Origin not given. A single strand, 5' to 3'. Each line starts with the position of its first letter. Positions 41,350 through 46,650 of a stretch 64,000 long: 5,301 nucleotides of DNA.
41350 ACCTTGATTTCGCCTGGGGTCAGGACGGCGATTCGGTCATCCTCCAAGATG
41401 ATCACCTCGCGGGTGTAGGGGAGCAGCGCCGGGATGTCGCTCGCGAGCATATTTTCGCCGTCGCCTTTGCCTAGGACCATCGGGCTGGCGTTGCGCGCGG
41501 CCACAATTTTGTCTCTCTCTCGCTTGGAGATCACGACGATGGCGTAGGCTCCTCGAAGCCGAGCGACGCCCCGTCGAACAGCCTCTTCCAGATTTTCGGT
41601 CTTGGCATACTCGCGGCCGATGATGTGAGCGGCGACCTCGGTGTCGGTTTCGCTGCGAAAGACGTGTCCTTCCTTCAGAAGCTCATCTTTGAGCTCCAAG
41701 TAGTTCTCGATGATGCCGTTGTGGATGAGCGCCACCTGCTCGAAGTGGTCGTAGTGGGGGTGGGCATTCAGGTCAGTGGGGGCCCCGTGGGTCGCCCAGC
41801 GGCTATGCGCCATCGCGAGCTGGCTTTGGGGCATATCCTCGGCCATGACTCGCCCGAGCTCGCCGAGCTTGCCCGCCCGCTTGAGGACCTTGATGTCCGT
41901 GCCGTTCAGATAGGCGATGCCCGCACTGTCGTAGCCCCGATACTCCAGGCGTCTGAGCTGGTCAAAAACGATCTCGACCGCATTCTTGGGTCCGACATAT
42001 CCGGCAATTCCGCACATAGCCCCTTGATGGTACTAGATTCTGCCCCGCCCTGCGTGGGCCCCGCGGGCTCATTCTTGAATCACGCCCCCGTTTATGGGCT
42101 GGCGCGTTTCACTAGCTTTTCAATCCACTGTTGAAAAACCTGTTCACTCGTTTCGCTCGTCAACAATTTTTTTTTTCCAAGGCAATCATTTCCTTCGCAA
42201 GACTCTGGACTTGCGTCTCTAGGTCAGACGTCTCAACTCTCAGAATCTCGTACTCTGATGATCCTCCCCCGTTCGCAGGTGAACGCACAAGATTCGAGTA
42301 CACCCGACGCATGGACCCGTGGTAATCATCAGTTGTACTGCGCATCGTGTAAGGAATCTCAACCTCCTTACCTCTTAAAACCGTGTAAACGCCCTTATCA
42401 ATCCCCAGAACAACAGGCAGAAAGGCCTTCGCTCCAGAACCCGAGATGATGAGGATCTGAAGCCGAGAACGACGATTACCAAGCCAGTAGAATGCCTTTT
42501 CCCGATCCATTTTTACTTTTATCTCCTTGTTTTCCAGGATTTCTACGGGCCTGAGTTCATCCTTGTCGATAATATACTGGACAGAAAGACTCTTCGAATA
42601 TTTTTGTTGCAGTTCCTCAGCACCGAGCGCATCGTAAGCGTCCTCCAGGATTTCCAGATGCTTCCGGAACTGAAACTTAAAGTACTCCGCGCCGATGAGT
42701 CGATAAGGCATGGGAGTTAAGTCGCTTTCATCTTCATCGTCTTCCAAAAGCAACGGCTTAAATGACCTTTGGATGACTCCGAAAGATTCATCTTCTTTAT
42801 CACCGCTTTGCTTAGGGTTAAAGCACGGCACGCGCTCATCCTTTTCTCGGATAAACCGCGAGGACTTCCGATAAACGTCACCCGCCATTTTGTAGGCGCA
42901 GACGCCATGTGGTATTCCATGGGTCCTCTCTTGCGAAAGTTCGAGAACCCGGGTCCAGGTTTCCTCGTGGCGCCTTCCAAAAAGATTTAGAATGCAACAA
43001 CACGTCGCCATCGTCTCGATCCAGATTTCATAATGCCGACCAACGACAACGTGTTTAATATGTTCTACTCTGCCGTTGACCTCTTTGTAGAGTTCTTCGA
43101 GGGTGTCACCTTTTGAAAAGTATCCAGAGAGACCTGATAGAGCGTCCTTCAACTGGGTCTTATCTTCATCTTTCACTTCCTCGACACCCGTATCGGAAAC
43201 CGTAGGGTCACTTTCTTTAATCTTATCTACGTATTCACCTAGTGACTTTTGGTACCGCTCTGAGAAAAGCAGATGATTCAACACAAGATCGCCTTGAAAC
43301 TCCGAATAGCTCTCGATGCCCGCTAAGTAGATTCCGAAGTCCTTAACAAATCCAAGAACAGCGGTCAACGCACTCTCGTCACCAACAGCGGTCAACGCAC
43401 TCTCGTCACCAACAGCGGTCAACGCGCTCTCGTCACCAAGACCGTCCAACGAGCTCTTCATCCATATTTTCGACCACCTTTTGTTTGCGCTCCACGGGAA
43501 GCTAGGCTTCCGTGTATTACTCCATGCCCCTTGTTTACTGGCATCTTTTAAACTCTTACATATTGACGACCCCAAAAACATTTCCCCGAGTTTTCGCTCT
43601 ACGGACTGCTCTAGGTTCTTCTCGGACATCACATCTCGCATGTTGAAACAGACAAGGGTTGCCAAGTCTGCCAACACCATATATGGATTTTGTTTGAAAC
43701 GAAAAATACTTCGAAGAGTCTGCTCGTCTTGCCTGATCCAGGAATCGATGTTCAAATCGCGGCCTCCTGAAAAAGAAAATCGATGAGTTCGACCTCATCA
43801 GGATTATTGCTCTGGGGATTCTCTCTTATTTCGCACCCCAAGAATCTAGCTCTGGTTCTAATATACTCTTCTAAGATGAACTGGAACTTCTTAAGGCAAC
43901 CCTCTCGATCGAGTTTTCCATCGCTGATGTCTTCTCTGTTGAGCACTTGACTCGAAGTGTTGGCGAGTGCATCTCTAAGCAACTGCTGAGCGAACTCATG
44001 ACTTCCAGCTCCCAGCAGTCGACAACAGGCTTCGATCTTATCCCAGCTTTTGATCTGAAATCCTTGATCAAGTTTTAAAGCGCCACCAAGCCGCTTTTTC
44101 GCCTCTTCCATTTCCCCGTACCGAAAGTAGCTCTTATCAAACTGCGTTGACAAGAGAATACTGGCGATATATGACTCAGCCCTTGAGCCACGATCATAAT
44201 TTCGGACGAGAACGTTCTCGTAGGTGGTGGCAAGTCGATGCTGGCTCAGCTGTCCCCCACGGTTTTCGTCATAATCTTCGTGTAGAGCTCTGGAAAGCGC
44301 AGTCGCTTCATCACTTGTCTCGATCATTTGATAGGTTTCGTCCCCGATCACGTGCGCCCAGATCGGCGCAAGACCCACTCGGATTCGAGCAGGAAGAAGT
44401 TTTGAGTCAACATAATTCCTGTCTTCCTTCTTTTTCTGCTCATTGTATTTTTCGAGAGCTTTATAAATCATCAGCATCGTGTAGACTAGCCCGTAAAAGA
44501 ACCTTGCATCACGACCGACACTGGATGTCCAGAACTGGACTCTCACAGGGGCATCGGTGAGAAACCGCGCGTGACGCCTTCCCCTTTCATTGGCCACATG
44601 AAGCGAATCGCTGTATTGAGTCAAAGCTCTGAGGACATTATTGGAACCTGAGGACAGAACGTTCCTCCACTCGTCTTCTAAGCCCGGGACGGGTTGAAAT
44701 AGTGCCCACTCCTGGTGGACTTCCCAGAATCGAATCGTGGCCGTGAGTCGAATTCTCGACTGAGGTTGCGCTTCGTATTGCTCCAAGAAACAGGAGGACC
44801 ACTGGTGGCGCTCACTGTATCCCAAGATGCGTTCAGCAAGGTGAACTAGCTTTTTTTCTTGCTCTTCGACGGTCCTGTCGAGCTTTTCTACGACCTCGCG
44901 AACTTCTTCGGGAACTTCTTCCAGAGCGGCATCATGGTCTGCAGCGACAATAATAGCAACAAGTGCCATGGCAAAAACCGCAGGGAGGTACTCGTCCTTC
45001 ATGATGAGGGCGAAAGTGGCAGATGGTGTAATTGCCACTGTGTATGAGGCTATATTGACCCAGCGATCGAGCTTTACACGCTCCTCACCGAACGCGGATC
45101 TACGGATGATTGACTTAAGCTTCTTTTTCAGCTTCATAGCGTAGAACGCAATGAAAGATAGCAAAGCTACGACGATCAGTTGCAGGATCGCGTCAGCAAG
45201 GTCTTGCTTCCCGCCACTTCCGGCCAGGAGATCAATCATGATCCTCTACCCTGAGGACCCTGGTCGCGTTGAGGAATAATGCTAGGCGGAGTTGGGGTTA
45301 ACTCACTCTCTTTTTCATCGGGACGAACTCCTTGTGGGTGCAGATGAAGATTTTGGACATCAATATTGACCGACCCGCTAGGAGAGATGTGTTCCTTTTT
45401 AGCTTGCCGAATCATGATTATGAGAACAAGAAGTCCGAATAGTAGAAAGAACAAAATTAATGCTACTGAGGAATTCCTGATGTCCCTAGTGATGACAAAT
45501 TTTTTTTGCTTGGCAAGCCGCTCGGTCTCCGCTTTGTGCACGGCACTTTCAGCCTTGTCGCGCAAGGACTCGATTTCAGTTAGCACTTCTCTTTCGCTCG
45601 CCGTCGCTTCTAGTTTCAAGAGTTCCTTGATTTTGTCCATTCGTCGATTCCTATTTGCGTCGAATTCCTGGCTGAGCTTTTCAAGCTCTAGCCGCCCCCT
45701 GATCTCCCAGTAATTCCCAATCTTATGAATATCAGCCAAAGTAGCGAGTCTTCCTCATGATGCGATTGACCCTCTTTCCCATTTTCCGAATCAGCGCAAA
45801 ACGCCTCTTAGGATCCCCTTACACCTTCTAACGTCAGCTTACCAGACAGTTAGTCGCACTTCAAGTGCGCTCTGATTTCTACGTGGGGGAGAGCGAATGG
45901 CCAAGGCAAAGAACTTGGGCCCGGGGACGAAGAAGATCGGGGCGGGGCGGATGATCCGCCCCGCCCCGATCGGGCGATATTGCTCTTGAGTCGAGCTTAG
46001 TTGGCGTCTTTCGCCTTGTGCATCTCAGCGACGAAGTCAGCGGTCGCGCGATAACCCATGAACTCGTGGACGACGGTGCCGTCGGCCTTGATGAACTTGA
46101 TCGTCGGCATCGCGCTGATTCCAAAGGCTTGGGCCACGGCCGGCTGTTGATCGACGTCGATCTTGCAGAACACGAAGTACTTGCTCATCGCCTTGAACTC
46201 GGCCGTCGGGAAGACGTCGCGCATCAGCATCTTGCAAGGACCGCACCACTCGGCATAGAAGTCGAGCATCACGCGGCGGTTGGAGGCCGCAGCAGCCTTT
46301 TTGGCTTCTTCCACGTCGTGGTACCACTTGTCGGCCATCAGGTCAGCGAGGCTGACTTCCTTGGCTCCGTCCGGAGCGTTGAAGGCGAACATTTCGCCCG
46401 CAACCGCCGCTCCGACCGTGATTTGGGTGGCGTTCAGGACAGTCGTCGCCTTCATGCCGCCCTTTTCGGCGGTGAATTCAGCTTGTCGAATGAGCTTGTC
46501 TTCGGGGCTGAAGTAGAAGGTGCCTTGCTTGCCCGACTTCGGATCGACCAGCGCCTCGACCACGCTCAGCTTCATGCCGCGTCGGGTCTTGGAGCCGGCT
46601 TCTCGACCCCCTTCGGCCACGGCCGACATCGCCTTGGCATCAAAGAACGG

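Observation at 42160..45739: AT-rich, translationally coupled three-gene operon of unrecognisable membrane and soluble proteins: best candidate for an undescribed system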

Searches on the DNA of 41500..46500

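Call 87: search_rna_families(source=window, start=41500, end=46500, threshold=evalue, max_evalue=1)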
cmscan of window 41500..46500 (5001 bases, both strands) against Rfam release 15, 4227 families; matches with E-value up to 1: 1.
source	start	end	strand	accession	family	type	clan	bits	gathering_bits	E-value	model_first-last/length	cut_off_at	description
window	43306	43374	-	RF00824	mir-50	Gene; miRNA;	CL00089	21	43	0.76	1-75/75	no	mir-50 microRNA precursor family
